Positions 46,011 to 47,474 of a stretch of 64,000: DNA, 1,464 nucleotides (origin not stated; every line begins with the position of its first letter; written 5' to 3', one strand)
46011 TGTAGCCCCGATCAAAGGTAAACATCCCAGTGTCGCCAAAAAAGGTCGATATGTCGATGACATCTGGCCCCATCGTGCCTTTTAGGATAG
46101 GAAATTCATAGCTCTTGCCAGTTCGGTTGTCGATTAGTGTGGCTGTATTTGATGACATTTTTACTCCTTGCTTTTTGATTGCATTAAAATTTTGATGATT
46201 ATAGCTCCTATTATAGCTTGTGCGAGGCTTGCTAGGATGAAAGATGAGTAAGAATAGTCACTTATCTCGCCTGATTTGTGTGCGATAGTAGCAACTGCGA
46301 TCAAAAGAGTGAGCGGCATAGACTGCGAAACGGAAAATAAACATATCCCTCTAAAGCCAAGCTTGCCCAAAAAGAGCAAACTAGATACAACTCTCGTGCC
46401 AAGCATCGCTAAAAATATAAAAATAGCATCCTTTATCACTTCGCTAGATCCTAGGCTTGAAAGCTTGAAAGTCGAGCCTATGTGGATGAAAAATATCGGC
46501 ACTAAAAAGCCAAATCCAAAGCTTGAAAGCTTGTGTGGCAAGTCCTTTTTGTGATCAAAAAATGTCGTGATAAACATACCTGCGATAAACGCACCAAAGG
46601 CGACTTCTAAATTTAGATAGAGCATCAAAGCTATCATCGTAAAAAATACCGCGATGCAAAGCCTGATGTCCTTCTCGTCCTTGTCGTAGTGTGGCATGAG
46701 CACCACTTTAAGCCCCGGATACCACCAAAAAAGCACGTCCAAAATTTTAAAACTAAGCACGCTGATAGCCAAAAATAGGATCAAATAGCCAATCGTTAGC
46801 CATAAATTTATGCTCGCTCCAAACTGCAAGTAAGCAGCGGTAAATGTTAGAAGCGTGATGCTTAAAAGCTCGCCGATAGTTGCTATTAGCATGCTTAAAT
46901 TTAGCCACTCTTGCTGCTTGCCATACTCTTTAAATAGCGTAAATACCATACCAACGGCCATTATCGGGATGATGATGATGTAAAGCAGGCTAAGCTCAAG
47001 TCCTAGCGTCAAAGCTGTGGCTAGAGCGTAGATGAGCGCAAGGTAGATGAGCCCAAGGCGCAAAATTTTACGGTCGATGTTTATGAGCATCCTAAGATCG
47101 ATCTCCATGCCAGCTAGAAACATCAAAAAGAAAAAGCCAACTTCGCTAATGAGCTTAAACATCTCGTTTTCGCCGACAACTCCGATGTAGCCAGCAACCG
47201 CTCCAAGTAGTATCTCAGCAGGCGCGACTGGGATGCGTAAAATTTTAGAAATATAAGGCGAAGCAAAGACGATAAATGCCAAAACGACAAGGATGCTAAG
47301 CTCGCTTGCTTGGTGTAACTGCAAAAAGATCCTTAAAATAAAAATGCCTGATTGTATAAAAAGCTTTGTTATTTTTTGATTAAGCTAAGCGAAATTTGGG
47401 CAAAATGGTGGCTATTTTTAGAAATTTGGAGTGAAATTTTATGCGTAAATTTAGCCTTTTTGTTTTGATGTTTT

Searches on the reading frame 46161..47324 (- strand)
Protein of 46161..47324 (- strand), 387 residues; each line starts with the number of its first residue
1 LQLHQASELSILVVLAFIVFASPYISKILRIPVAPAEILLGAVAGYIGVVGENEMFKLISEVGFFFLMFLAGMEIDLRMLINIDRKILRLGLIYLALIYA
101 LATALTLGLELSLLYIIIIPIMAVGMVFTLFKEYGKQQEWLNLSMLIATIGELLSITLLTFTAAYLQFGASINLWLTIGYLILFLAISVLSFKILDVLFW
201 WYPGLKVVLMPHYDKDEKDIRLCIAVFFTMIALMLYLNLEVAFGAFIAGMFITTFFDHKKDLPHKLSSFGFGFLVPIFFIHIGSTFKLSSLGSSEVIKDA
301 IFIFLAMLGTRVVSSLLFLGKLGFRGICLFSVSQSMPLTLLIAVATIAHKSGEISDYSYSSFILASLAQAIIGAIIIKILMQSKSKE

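Call 33: search_protein_families(library=pfam, proteins=[window:46161-47324:-])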
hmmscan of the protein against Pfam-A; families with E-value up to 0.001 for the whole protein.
window:46161-47324:- (387 aa): 1 family
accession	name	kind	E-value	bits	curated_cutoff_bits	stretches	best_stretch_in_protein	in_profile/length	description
PF00999.27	Na_H_Exchanger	-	5.1e-43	147.8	26.2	1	18-381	3-373/375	Sodium/hydrogen exchanger, transmembrane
